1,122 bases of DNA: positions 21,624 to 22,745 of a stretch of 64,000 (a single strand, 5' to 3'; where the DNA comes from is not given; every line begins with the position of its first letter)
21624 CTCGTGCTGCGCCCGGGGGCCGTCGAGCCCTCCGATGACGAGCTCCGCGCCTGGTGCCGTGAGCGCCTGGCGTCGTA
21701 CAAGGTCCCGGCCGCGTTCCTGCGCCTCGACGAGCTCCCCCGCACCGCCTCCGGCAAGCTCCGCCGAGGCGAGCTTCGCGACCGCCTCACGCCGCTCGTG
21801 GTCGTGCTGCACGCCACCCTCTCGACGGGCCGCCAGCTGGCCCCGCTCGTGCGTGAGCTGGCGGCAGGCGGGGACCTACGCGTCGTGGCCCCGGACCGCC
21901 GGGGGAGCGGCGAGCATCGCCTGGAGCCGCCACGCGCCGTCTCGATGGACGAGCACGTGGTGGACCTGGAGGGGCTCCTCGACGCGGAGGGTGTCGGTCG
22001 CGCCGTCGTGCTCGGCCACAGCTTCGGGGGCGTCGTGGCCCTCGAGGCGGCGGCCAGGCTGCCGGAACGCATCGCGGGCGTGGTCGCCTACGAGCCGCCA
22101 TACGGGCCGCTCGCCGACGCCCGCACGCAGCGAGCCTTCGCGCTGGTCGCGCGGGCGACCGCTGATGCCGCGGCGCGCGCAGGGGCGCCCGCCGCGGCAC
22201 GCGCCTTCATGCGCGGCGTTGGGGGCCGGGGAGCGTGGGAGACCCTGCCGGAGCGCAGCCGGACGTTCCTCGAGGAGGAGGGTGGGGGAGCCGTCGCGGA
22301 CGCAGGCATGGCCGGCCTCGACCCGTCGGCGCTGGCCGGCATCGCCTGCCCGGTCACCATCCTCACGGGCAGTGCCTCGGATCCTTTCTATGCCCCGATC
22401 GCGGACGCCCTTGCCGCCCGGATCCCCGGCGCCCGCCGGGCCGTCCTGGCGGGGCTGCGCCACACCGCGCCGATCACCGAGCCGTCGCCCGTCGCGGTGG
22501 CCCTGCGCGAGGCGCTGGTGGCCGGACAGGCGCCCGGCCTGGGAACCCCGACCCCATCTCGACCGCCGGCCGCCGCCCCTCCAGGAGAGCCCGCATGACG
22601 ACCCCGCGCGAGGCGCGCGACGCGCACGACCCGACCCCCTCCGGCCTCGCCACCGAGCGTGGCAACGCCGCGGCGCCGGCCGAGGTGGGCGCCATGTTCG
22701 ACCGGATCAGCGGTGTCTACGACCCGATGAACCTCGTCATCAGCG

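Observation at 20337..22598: MenE (OSB-CoA ligase) carries a C-terminal alpha/beta-hydrolase domain although a MenH-like hydrolase is already present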

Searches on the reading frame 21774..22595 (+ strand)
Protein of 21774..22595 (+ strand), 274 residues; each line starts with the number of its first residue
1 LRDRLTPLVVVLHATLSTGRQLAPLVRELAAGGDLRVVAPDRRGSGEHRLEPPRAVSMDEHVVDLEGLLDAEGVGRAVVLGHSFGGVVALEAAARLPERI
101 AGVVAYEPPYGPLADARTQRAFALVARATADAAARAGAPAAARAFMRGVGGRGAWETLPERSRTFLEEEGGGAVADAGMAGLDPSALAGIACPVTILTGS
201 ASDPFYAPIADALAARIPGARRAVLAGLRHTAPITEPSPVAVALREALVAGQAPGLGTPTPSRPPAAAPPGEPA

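Call 7: search_protein_families(library=ncbifam, proteins=[window:21786-22595:+], max_evalue=0.001)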
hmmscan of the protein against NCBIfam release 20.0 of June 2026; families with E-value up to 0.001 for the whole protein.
window:21786-22595:+ (270 aa): 14 families
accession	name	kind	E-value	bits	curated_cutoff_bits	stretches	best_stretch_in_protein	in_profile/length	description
NF051488.1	bifunc_PcaDC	exception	5.6e-21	75.1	390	1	5-247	14-253/375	bifunctional 3-oxoadipate enol-lactonase/4-carboxymuconolactone decarboxylase PcaDC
TIGR02427.1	protocat_pcaD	equivalog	5.1e-15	55.5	255.85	1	9-100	19-108/251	3-oxoadipate enol-lactonase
NF051487.1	bifunc_PcaCD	exception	3e-14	52.9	430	1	19-242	189-409/413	bifunctional 4-carboxymuconolactone decarboxylase/3-oxoadipate enol-lactonase PcaCD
TIGR03611.1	RutD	equivalog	3.1e-11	43.1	238.5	1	30-121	39-128/258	pyrimidine utilization protein D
NF007954.0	PRK10673.1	equivalog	2.6e-10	40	399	1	5-137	19-148/255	esterase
NF002938.0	PRK03592.1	equivalog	3.3e-09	36.5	241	1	29-117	55-142/298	haloalkane dehalogenase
NF011457.0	PRK14875.1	equivalog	3.7e-09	36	307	1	6-99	136-226/372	acetoin dehydrogenase dihydrolipoyllysine-residue acetyltransferase subunit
TIGR03695.1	menH_SHCHC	equivalog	4.5e-09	36.1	208.55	1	3-101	3-101/252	2-succinyl-6-hydroxy-2,4-cyclohexadiene-1-carboxylate synthase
TIGR03056.1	bchO_mg_che_rel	equivalog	3.8e-08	32.7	172.55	1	3-105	29-129/278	alpha/beta fold hydrolase BchO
NF050089.1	i_nPHAscl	equivalog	1.1e-07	31.2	300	1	4-100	20-113/288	intracellular short-chain-length polyhydroxyalkanoate depolymerase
NF002873.0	PRK03204.1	equivalog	3.4e-06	26.6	466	1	30-122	60-151/286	haloalkane dehalogenase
NF002043.0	PRK00870.1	subfamily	1.1e-05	25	265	1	7-125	51-168/302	haloalkane dehalogenase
TIGR01738.1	bioH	equivalog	1.5e-05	24.8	206.95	1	7-100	9-94/245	pimeloyl-ACP methyl ester esterase BioH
NF058673.1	LipAdnlyCyLipJMY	equivalog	0.00029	19.7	800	0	31-101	62-133/449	bifunctional lipase/adenylate cyclase LipJ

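Call 8: find_homologous_proteins(query=window:21774-22595:+, max_evalue=0.00001)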
Query window:21774-22595:+ (274 aa): 299 proteins with E <= 0.00001 among 8000 candidates; the best 120 are listed.
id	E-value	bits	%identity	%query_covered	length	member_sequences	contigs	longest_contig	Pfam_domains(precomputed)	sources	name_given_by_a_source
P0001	1.3e-109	384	77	91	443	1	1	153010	PF12697.14,PF13193.13,PF00561.27,PF12146.16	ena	-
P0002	9.0e-109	381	77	91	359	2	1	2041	PF12697.14,PF13193.13,PF00561.27,PF12146.16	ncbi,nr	ncbi:MAG TPA: alpha/beta fold hydrolase, partial [Candidatus Nanopelagicales bacterium]|nr:alpha/bet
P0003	7.3e-105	369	75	85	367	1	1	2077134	PF12697.14,PF13193.13,PF00561.27,PF00975.27,PF12146.16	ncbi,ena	-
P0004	6.8e-102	359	70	93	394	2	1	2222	PF12697.14,PF13193.13,PF00561.27,PF12146.16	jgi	jgi:pimeloyl-ACP methyl ester carboxylesterase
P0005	3.6e-99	350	71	91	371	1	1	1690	PF12697.14,PF13193.13,PF00561.27,PF12146.16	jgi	-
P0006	1.7e-98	348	72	86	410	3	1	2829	PF12697.14,PF13193.13,PF00561.27,PF12146.16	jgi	jgi:pimeloyl-ACP methyl ester carboxylesterase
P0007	7.7e-97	342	71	88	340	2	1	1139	PF12697.14,PF13193.13,PF00561.27,PF12146.16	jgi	jgi:pimeloyl-ACP methyl ester carboxylesterase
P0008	6.6e-95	336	68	89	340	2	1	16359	PF12697.14,PF13193.13,PF00561.27,PF12146.16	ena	-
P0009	1.4e-94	335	72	88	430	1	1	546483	PF12697.14,PF13193.13,PF00561.27,PF00975.27,PF12146.16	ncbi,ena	-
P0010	1.4e-94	335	70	88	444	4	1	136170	PF12697.14,PF13193.13,PF00561.27,PF12146.16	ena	-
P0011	2.9e-94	334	69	93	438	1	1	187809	PF12697.14,PF13193.13,PF00561.27,PF12146.16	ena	-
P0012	2.2e-92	328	63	95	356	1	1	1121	PF12697.14,PF13193.13,PF00561.27,PF00975.27,PF12146.16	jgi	jgi:pimeloyl-ACP methyl ester carboxylesterase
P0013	3.8e-92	327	64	100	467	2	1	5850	PF12697.14,PF00501.35,PF13193.13,PF00561.27,PF12146.16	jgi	jgi:pimeloyl-ACP methyl ester carboxylesterase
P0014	1.7e-90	321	65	98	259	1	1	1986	PF12697.14,PF00561.27,PF00975.27,PF12146.16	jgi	jgi:pimeloyl-ACP methyl ester carboxylesterase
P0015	9.4e-78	280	74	66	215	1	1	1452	PF12697.14,PF00561.27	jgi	jgi:pimeloyl-ACP methyl ester carboxylesterase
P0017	5.8e-76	274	61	88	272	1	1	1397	PF12697.14,PF00561.27,PF00975.27,PF12146.16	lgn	-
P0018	7.1e-76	274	61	85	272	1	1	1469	PF12697.14,PF00561.27,PF00975.27,PF12146.16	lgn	-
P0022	4.8e-75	271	62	84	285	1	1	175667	PF12697.14,PF00561.27,PF00975.27,PF12146.16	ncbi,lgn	-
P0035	1.2e-72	263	60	87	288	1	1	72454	PF12697.14,PF00561.27,PF00975.27,PF12146.16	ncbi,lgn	-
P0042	3.9e-71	258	60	84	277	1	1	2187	PF12697.14,PF00561.27,PF00975.27,PF12146.16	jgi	jgi:pimeloyl-ACP methyl ester carboxylesterase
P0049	7.6e-71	257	60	84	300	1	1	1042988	PF12697.14,PF00561.27,PF00975.27,PF12146.16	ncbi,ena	-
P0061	2.2e-70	255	57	91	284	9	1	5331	PF12697.14,PF00561.27,PF00975.27,PF12146.16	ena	-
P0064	3.0e-70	255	59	90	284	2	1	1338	PF12697.14,PF00561.27,PF00975.27,PF12146.16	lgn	-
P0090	5.3e-69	251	59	90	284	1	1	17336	PF12697.14,PF00561.27,PF00975.27,PF12146.16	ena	-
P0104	3.6e-68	248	59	85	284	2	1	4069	PF12697.14,PF00561.27,PF00975.27,PF12146.16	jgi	jgi:pimeloyl-ACP methyl ester carboxylesterase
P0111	1.2e-67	247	57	90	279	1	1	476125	PF12697.14,PF00561.27,PF00975.27,PF12146.16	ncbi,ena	-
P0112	1.3e-67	246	59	90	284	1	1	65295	PF12697.14,PF00561.27,PF00975.27,PF12146.16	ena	-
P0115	3.8e-67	245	59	89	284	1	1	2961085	PF12697.14,PF00561.27,PF12146.16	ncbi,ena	-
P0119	7.5e-67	244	59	85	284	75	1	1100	PF12697.14,PF00561.27,PF00975.27,PF12146.16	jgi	jgi:pimeloyl-ACP methyl ester carboxylesterase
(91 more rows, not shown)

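Call 10: find_encoding_contigs(protein=P0001, flank=10000, max_places=2)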
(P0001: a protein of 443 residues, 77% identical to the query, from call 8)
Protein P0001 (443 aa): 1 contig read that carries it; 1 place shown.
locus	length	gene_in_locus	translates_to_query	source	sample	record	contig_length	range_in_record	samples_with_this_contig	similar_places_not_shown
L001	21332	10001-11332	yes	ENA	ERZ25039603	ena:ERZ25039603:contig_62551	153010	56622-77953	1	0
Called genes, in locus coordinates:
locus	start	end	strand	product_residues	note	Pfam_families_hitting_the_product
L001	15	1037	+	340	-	-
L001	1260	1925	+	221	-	PF00440:TetR_N, PF17932:TetR_C_24 (weak)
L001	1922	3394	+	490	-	PF00425:Chorismate_bind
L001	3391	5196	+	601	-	PF02776:TPP_enzyme_N, PF16582:TPP_enzyme_M_2, PF02775:TPP_enzyme_C (weak)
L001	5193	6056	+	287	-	PF00561:Abhydrolase_1, PF12146:Hydrolase_4, PF12697:Abhydrolase_6, PF03096:Ndr (faint)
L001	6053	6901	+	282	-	PF00378:ECH_1, PF16113:ECH_2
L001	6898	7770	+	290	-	PF01040:UbiA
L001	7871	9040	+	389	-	PF13378:MR_MLE_C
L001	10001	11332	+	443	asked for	PF13193:AMP-binding_C, PF00561:Abhydrolase_1, PF12146:Hydrolase_4, PF12697:Abhydrolase_6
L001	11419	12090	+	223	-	PF01209:Ubie_methyltran, PF13489:Methyltransf_23, PF13847:Methyltransf_31, PF08241:Methyltransf_11, PF08242:Methyltransf_12, PF13649:Methyltransf_25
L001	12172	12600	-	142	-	-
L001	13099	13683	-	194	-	PF11290:DUF3090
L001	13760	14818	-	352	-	-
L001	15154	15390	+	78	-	PF00294:PfkB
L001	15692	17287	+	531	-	-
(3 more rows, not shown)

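Call 11: find_encoding_contigs(protein=P0003, flank=10000, max_places=2)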
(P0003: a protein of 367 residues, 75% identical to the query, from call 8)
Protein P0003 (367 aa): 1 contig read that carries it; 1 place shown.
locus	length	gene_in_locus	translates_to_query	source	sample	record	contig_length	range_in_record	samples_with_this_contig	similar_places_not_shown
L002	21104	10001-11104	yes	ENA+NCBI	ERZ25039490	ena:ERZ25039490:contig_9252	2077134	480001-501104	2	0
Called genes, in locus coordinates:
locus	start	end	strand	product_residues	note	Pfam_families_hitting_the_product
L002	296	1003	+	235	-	PF00512:HisKA, PF02518:HATPase_c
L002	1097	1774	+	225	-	PF00440:TetR_N, PF17932:TetR_C_24 (weak)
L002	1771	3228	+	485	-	PF00425:Chorismate_bind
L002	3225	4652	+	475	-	PF02776:TPP_enzyme_N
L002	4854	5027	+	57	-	-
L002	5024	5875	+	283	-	PF00561:Abhydrolase_1, PF12146:Hydrolase_4, PF12697:Abhydrolase_6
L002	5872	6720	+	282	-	PF00378:ECH_1, PF16113:ECH_2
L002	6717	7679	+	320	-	PF01040:UbiA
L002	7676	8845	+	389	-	PF13378:MR_MLE_C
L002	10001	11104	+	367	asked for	PF13193:AMP-binding_C, PF00561:Abhydrolase_1, PF00975:Thioesterase (faint), PF12146:Hydrolase_4, PF12697:Abhydrolase_6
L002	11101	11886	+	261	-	PF01209:Ubie_methyltran, PF13489:Methyltransf_23, PF13847:Methyltransf_31, PF08241:Methyltransf_11, PF08242:Methyltransf_12, PF13649:Methyltransf_25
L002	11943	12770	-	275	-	-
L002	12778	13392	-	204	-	PF11290:DUF3090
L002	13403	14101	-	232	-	PF00300:His_Phos_1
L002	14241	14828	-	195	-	-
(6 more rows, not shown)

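Call 12: find_encoding_contigs(protein=P0115, flank=10000, max_places=2)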
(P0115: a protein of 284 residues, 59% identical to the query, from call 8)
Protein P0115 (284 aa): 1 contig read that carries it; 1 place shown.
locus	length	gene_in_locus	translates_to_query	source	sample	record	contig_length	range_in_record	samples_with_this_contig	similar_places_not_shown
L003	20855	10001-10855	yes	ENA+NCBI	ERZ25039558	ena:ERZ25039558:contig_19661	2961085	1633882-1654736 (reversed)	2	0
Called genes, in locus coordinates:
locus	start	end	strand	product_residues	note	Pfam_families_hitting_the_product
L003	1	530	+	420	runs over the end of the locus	PF00512:HisKA, PF02518:HATPase_c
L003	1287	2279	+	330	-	PF00425:Chorismate_bind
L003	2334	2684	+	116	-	PF00425:Chorismate_bind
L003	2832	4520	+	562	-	PF02776:TPP_enzyme_N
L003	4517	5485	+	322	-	-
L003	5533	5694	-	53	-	-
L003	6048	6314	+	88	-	PF00378:ECH_1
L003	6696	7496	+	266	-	PF01040:UbiA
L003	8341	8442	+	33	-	-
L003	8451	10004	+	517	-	PF00501:AMP-binding, PF13193:AMP-binding_C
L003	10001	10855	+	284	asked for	PF00561:Abhydrolase_1, PF12146:Hydrolase_4, PF12697:Abhydrolase_6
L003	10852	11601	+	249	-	PF01209:Ubie_methyltran, PF13489:Methyltransf_23, PF13847:Methyltransf_31, PF08241:Methyltransf_11, PF08242:Methyltransf_12, PF13649:Methyltransf_25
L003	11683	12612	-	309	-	-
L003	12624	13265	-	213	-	PF11290:DUF3090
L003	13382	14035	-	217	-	PF00300:His_Phos_1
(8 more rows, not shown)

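Call 23: search_protein_representatives(protein=window:21774-22541:+)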
Query: 256 residues. Proteins with E-value up to 0.001 (for the whole library): 17488; up to 1e-10: 1057; up to 1e-30: 39. The best 150 are listed.
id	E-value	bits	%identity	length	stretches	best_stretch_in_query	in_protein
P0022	1.4e-75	270.7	61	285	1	7-250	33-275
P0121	1.2e-69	251.3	57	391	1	9-251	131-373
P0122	4.1e-68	246.2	73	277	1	58-228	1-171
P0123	1.2e-65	238.1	58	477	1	9-252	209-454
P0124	1.9e-65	237.5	55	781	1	7-248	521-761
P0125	1.2e-63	231.6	53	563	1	9-248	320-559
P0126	1.8e-60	221.2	54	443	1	6-241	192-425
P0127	1.6e-58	214.8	53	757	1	6-243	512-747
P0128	2.0e-58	214.5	52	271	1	9-245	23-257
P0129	1.2e-56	208.7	53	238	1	12-248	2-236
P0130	5.9e-56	206.4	50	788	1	7-250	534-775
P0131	2.3e-55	204.5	52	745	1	7-250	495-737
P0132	6.3e-55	203.0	50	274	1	9-250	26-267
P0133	5.0e-54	200.1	50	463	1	7-252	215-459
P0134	1.2e-53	198.9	51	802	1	6-250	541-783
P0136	7.4e-50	186.4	46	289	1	7-249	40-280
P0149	1.2e-40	156.3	43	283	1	7-245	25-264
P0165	5.8e-28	114.7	38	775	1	6-248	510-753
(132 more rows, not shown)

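Call 27: search_solved_structures(query=window:21774-22541:+, max_evalue=0.001)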
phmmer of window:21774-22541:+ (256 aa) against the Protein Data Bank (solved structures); distinct sequences matched with E-value up to 0.001: 121 (the best 60 are shown).
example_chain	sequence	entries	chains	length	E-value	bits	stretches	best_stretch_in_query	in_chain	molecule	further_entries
4uhh_A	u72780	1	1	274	2.7e-12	50.3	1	33-248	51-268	ESTERASE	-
4uhc_A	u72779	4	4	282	3e-12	50.1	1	33-248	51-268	ESTERASE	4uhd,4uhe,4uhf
3bwx_A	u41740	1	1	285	1.4e-11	48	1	8-107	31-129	Alpha/beta hydrolase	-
3r0v_A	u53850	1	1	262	2.9e-10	43.6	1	7-242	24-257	Alpha/beta hydrolase fold protein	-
2e3j_A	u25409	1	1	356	1.1e-09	41.7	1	3-111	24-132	EPOXIDE HYDROLASE EPHB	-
2zjf_A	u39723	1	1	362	1.1e-09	41.7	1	3-111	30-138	Probable epoxide hydrolase ephB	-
3bf8_A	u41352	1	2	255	4.5e-09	39.7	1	7-146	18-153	Esterase YbfF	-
5cw2_C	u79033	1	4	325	4.6e-09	39.7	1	4-125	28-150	Putative epoxide hydrolase EPHA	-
4g5x_A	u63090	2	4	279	1.1e-08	38.5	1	7-110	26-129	Alpha/beta hydrolase fold protein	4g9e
4g8c_A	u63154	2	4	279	1.1e-08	38.4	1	7-110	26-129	Alpha/beta hydrolase fold protein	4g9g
3bf7_A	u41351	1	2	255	2.3e-08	37.5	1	7-146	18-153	Esterase YbfF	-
4g8b_A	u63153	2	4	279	4.3e-08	36.5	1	7-110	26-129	Alpha/beta hydrolase fold protein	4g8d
6eb3_A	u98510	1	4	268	4.4e-08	36.5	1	36-114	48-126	Est1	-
8v16_C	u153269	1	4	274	4.8e-08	36.4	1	36-114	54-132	Esterase 1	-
2yys_A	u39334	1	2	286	4.8e-08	36.4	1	35-250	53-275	Proline iminopeptidase-related protein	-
5egn_A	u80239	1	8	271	1.7e-07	34.6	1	37-245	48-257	Esterase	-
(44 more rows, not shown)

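Call 37: predict_structure(alignment_id=A3)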
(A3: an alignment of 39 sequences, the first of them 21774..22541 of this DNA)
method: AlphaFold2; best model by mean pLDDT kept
length: 256 residues; sequences in the alignment: 39
mean_pLDDT: 91.6   pTM: 0.90
mean pLDDT of the five models: 91.6, 90.6, 89.3, 87.4, 86.6
residues with pLDDT >= 90: 202; 70-90: 44; 50-70: 8; < 50: 2
segments of 3 or more residues with pLDDT < 50: none
pLDDT, mean of each block of 10 residues (from residue 1): 84 91 96 96 73 91 96 96 96 98 95 87 95 95 95 94 92 92 96 96 90 96 87 87 92 61
secondary structure, 60 per line:
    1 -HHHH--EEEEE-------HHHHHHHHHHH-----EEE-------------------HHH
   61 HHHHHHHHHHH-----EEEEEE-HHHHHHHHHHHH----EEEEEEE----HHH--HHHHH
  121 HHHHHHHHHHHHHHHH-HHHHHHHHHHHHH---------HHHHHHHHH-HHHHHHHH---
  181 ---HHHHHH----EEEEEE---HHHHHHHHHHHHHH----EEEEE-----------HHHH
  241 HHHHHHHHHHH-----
elements in order: H2-5 E8-12 H20-30 E36-38 H58-71 E77-82 H84-95 E100-106 H116-136 H138-150 H160-168 H170-177 H184-189 E194-199 H203-216 E221-225 H237-251
